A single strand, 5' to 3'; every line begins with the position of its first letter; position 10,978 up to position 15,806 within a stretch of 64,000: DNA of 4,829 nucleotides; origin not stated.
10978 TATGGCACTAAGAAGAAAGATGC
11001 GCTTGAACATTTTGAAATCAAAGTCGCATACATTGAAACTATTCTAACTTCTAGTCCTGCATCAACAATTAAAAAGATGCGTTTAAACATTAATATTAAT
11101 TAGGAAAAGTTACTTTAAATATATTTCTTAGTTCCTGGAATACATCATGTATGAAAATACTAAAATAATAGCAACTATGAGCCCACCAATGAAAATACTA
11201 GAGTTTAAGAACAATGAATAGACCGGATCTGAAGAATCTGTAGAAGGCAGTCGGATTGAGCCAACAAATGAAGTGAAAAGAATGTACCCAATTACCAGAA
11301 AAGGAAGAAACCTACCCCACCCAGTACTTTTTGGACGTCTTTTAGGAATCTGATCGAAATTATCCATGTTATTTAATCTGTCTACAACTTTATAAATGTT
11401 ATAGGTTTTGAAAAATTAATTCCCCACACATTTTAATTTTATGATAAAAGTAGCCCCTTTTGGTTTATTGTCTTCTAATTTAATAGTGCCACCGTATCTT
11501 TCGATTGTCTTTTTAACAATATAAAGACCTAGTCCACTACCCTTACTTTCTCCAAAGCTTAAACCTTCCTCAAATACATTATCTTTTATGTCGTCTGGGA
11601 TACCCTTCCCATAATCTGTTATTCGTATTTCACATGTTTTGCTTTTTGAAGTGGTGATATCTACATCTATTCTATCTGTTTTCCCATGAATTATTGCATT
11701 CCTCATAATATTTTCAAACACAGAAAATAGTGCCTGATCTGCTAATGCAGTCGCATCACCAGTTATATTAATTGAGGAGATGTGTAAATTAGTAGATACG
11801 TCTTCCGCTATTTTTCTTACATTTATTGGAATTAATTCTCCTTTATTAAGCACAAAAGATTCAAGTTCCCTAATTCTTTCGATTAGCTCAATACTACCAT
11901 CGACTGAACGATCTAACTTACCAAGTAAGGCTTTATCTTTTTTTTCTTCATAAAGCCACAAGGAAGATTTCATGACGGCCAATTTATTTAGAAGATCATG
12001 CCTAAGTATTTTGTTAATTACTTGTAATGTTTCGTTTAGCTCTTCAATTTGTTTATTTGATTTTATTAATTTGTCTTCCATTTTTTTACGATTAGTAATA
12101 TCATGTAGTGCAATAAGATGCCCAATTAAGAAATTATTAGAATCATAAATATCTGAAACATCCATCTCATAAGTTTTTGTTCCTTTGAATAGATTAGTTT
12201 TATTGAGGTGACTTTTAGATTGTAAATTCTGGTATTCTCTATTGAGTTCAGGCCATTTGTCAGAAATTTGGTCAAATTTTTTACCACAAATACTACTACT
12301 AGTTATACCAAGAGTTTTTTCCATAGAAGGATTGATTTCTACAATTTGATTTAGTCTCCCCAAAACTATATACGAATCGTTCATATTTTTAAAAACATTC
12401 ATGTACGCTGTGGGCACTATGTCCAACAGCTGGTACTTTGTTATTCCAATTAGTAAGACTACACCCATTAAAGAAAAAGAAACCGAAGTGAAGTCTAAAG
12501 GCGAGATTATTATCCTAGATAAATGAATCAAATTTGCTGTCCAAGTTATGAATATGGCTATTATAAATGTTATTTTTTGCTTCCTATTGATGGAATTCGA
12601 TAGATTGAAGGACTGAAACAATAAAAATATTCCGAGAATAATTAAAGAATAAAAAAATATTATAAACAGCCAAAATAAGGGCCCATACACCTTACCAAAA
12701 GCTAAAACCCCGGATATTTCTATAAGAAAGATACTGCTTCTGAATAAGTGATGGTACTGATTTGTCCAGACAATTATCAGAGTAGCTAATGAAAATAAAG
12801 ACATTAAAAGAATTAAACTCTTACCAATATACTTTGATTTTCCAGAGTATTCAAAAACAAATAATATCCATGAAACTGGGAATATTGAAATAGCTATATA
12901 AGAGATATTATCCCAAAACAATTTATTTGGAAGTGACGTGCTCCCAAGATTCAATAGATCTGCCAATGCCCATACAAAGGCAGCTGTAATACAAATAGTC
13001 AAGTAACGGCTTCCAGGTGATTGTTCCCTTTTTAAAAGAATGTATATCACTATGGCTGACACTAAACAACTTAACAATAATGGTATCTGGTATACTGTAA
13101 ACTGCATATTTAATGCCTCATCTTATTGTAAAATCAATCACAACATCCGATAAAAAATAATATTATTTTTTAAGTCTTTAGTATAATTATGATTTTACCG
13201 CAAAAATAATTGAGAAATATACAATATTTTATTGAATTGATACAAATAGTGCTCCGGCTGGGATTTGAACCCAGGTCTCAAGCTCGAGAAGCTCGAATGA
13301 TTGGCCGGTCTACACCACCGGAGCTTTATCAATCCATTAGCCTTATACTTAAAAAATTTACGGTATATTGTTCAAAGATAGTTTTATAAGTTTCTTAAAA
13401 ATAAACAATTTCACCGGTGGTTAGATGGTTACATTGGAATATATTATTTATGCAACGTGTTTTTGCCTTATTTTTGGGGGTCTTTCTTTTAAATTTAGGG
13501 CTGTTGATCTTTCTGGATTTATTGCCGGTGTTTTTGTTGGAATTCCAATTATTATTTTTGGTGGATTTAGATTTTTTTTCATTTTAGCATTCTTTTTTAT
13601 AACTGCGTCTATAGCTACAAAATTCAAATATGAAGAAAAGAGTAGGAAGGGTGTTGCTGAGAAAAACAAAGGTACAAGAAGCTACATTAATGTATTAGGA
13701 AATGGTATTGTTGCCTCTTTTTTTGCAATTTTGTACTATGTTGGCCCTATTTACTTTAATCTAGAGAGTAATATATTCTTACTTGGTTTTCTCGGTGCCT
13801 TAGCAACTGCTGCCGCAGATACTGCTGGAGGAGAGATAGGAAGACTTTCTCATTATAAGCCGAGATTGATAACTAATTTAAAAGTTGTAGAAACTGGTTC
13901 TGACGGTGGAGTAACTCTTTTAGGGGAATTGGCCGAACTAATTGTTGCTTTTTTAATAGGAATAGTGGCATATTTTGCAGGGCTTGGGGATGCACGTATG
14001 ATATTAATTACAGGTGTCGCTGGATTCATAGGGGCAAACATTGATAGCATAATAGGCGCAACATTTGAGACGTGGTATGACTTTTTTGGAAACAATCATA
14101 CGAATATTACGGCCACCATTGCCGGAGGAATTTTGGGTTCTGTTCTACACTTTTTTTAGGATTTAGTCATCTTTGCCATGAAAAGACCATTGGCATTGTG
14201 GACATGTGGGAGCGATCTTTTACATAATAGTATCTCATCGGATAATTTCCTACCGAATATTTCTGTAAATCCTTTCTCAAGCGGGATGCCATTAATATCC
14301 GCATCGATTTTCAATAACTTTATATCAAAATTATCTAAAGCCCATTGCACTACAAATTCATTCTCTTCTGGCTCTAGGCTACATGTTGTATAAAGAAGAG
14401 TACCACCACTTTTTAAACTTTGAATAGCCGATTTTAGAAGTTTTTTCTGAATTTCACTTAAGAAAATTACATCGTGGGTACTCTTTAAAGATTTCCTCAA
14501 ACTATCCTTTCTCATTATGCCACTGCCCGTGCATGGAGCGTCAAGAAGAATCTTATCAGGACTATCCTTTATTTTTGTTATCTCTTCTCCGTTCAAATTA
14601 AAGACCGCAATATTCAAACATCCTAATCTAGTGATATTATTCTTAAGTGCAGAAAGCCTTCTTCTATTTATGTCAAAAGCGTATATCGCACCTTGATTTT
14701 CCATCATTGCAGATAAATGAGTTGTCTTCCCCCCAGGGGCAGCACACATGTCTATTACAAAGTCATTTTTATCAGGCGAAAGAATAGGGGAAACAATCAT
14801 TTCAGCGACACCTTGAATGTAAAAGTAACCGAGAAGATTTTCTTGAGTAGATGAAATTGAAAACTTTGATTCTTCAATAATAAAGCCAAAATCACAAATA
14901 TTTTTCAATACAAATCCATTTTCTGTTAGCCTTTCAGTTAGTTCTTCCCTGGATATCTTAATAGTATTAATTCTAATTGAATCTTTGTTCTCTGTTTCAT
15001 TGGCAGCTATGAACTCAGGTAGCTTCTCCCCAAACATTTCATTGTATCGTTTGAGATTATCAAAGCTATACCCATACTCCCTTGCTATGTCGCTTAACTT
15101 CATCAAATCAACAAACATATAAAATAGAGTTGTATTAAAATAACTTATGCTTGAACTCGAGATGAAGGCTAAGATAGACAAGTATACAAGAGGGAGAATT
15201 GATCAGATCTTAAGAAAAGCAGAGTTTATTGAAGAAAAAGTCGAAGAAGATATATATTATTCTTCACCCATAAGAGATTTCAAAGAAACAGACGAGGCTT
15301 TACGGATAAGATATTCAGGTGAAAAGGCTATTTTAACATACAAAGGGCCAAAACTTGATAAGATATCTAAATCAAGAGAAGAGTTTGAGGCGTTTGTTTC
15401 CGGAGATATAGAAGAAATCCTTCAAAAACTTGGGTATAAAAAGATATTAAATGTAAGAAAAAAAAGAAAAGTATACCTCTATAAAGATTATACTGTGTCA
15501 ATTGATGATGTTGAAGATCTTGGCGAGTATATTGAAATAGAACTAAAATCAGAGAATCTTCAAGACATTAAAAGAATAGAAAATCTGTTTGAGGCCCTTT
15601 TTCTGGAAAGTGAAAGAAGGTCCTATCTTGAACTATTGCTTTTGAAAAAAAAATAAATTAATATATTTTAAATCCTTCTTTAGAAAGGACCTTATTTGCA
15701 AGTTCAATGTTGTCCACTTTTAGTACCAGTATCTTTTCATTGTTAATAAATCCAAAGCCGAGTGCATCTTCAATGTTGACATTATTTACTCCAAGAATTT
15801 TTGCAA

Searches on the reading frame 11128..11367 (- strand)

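Call 24: search_protein_families(library=pfam, proteins=[window:11128-11367:-], max_evalue=1)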
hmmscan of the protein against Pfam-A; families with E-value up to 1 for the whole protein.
window:11128-11367:- (79 aa): 2 families
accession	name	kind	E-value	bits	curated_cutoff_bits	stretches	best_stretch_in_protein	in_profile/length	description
PF19592.4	DUF6097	-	0.11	13.1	27.5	1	2-76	51-130/152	Family of unknown function (DUF6097)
PF11174.13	DUF2970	-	0.12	12.6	27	0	18-38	28-48/56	Protein of unknown function (DUF2970)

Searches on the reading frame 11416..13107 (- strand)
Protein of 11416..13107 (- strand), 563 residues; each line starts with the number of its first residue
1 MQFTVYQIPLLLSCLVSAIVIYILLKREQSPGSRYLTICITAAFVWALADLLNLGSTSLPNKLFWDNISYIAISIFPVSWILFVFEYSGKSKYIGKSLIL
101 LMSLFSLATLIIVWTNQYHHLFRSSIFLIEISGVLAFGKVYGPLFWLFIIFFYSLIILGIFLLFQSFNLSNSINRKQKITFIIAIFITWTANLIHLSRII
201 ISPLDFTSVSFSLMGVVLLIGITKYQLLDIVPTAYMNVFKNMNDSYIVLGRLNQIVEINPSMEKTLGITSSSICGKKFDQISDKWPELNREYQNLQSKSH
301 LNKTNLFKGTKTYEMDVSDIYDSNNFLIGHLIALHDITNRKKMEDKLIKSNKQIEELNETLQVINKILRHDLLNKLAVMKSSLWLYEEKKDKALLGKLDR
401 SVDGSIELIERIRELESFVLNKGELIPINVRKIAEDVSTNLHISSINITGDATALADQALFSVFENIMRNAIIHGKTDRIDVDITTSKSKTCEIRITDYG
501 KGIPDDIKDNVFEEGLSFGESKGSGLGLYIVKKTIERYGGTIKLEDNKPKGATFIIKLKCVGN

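Call 4: search_protein_families(library=pfam, proteins=[window:11416-13107:-], max_evalue=0.01)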
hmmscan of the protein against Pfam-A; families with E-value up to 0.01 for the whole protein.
window:11416-13107:- (563 aa): 6 families
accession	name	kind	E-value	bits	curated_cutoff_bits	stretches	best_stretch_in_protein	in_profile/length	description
PF16927.11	HisKA_7TM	-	2.6e-53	181.6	28.6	1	10-232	2-224/224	N-terminal 7TM region of histidine kinase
PF02518.31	HATPase_c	-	2.1e-21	76.9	26.4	1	459-559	5-108/111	Histidine kinase-, DNA gyrase B-, and HSP90-like ATPase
PF13581.12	HATPase_c_2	-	4.9e-05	23.8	27.4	1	467-537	39-111/127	Histidine kinase-like ATPase domain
PF07695.17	7TMR-DISM_7TM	-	0.00085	19.7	29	1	4-76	124-194/205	7TM diverse intracellular signalling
PF14501.12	HATPase_c_5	-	0.0014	19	22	1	457-548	3-92/102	GHKL domain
PF14689.11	SPOB_a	-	0.0016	18.5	28.1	1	351-395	3-46/62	Sensor_kinase_SpoOB-type, alpha-helical domain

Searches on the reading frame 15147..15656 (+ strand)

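Call 32: search_protein_families(library=pfam, proteins=[window:15147-15656:+], max_evalue=0.001)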
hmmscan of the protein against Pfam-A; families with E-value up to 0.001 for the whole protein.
window:15147-15656:+ (169 aa): 1 family
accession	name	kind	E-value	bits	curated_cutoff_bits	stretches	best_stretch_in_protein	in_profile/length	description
PF01928.26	CYTH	-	1.9e-28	99.9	23.2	1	1-147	1-159/179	CYTH domain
